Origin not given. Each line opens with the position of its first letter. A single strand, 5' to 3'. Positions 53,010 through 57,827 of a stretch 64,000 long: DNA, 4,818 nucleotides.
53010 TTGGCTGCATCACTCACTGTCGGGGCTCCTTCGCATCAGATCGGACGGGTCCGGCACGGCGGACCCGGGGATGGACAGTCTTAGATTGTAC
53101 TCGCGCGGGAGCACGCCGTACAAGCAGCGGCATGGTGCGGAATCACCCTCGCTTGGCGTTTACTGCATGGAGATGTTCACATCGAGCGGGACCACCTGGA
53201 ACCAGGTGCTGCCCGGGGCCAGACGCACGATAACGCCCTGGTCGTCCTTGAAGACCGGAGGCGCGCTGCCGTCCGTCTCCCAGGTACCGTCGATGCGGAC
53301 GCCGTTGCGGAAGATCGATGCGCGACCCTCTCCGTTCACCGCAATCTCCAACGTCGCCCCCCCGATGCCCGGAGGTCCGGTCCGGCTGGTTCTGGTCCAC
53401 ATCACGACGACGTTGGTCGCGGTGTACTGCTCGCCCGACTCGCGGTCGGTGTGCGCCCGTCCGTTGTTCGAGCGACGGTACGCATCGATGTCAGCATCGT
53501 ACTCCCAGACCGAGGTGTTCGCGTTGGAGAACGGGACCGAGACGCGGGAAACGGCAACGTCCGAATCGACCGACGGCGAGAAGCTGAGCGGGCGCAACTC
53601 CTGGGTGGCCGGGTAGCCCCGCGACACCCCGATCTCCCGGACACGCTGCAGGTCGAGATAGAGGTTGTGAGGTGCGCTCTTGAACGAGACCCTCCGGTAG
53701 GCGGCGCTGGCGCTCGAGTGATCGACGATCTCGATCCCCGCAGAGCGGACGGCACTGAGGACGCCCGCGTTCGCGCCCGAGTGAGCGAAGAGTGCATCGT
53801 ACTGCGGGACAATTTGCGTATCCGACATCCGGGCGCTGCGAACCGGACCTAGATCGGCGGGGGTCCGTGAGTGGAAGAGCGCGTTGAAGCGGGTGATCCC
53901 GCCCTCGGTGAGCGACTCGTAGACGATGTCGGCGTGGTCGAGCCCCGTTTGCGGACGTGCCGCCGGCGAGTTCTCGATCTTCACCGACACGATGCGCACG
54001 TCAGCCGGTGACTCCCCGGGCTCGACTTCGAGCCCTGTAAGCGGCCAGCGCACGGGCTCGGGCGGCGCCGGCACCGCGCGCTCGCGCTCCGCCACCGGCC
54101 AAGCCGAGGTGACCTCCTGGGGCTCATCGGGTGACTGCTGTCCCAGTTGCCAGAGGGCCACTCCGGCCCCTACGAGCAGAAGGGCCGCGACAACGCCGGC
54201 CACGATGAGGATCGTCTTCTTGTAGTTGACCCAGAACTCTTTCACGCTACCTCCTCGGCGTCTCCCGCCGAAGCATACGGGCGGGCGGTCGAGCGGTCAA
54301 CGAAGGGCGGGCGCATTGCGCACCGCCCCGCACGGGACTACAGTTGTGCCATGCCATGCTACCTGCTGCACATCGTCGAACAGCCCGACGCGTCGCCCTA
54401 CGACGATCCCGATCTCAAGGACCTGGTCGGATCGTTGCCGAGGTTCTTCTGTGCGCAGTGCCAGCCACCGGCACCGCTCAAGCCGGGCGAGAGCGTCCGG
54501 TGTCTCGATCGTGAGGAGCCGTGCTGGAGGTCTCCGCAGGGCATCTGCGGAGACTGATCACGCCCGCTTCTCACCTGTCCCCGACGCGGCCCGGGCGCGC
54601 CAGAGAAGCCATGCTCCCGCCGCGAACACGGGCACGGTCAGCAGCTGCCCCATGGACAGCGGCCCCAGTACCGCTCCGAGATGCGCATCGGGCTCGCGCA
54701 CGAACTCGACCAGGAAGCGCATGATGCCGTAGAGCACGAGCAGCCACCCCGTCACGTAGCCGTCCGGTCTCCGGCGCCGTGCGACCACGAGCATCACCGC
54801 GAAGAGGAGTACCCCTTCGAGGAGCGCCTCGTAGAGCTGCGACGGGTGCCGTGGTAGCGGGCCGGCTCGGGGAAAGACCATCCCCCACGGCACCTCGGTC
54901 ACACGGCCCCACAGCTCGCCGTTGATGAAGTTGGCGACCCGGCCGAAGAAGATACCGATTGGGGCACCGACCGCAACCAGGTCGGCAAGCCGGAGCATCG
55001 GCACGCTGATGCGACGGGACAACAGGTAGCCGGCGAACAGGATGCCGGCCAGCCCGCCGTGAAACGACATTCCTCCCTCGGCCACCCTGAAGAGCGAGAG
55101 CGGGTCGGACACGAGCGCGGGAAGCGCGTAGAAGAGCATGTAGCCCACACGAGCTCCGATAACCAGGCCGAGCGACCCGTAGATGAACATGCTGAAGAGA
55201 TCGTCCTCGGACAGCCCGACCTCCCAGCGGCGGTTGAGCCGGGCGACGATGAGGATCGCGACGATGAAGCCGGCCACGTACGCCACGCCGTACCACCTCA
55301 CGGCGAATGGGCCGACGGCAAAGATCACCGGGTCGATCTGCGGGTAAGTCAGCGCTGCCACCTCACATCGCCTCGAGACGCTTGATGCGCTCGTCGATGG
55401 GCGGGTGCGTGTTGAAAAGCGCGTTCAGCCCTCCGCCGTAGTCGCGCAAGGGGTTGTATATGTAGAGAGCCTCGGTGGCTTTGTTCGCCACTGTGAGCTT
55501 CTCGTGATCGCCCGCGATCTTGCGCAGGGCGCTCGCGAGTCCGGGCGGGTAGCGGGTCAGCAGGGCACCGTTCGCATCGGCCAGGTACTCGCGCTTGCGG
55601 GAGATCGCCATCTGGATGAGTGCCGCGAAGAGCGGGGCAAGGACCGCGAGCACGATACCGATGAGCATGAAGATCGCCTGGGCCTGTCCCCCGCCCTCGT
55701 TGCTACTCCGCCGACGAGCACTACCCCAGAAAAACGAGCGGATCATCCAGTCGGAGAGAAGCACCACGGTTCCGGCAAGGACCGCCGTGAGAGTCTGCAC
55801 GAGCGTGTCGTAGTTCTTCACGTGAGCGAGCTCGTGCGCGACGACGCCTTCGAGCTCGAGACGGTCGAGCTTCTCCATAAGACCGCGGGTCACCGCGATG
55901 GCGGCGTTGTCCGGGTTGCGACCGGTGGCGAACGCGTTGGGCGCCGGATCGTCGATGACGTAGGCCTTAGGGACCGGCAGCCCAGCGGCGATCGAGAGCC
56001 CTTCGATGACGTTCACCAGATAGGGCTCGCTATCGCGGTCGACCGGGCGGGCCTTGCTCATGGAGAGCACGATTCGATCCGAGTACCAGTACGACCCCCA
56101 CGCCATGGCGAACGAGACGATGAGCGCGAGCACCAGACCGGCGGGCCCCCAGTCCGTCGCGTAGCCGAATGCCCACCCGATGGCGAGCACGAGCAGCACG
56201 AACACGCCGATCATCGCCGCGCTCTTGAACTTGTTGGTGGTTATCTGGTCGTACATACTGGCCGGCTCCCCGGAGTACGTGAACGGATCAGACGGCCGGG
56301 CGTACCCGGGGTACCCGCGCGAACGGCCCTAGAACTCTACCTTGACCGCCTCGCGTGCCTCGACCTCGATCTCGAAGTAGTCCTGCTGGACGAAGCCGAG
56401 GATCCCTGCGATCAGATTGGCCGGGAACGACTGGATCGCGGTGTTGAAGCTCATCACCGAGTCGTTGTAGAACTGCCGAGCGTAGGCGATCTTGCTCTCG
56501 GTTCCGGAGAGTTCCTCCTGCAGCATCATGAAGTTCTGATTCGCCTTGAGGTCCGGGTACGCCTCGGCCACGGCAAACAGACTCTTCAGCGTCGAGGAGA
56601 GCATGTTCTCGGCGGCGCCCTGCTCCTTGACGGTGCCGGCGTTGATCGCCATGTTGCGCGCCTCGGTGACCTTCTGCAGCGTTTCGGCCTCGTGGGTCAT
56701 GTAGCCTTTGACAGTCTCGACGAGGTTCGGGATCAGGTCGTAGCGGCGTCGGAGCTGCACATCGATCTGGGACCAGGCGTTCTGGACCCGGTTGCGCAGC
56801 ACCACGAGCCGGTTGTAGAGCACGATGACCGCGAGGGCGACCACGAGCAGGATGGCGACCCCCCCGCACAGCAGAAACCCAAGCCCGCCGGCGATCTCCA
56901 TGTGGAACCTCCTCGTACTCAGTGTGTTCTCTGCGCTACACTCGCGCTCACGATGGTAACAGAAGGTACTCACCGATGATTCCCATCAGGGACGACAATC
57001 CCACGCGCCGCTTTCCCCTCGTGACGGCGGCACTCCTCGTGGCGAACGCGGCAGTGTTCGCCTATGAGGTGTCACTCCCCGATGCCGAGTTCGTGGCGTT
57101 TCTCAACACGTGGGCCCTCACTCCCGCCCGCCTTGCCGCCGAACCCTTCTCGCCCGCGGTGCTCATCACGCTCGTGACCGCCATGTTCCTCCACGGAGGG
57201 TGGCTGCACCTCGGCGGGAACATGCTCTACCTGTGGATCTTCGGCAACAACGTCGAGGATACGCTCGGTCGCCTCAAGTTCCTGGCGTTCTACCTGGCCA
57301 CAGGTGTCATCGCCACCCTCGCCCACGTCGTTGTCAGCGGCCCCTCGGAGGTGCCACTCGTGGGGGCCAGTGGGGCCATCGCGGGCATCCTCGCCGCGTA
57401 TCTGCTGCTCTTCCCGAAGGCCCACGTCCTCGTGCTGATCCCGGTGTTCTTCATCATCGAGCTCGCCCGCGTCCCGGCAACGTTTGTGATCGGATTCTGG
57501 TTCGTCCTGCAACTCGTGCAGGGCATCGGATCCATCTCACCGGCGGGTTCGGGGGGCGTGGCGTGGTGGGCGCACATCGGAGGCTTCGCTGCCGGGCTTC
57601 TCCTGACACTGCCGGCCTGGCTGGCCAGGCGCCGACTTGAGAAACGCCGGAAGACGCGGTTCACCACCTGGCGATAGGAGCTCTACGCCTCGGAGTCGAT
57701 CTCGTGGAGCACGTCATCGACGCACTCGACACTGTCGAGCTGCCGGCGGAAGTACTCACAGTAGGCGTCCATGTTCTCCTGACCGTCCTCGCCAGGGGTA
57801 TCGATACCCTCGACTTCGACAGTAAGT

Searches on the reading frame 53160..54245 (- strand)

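Call 68: search_protein_families(library=pfam, proteins=[window:53160-54245:-], max_evalue=0.00001)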
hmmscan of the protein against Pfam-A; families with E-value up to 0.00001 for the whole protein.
window:53160-54245:- (361 aa): 2 families
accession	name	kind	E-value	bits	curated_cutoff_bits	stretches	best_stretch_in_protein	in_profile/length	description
PF11258.13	DUF3048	-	6.6e-40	137.1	25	1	69-210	1-146/148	Protein of unknown function (DUF3048) N-terminal domain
PF17479.7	DUF3048_C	-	2.3e-23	83.2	25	1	235-348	1-113/114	Protein of unknown function (DUF3048) C-terminal domain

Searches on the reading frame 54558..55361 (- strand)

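Call 68: search_protein_families(library=pfam, proteins=[window:54558-55361:-], max_evalue=0.00001)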
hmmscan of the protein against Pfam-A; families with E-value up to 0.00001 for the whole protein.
window:54558-55361:- (267 aa): 1 family
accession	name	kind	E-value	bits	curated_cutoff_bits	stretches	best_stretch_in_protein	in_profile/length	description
PF01790.23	LGT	-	1.5e-73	247.5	24.9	1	11-254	1-239/240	Prolipoprotein diacylglyceryl transferase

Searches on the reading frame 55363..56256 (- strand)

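Call 68: search_protein_families(library=pfam, proteins=[window:55363-56256:-], max_evalue=0.00001)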
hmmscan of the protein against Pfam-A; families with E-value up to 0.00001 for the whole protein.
window:55363-56256:- (297 aa): 1 family
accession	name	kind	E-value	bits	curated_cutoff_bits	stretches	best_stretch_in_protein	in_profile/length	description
PF01435.24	Peptidase_M48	-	8.9e-33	114.1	20.3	1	77-296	4-184/186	Peptidase family M48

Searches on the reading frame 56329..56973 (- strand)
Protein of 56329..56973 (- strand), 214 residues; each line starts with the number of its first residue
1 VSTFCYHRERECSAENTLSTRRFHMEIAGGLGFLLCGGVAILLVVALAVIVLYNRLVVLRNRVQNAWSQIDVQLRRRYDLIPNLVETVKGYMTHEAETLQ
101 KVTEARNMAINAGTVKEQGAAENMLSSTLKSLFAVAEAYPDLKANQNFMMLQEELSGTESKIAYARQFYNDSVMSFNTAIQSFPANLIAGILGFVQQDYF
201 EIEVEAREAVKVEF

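Call 68: search_protein_families(library=pfam, proteins=[window:56329-56973:-], max_evalue=0.00001)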
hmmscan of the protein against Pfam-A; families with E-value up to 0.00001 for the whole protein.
window:56329-56973:- (214 aa): 1 family
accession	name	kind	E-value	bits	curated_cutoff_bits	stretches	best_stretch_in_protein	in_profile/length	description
PF04011.17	LemA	-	3e-64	215.8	26.2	1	66-214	1-149/149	LemA family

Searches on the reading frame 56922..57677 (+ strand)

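Call 68: search_protein_families(library=pfam, proteins=[window:56922-57677:+], max_evalue=0.00001)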
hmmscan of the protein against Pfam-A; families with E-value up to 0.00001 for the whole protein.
window:56922-57677:+ (251 aa): 1 family
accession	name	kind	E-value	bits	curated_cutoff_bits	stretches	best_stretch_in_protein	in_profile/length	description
PF01694.28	Rhomboid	-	1.6e-34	119.6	22.6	1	81-230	4-138/143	Rhomboid domain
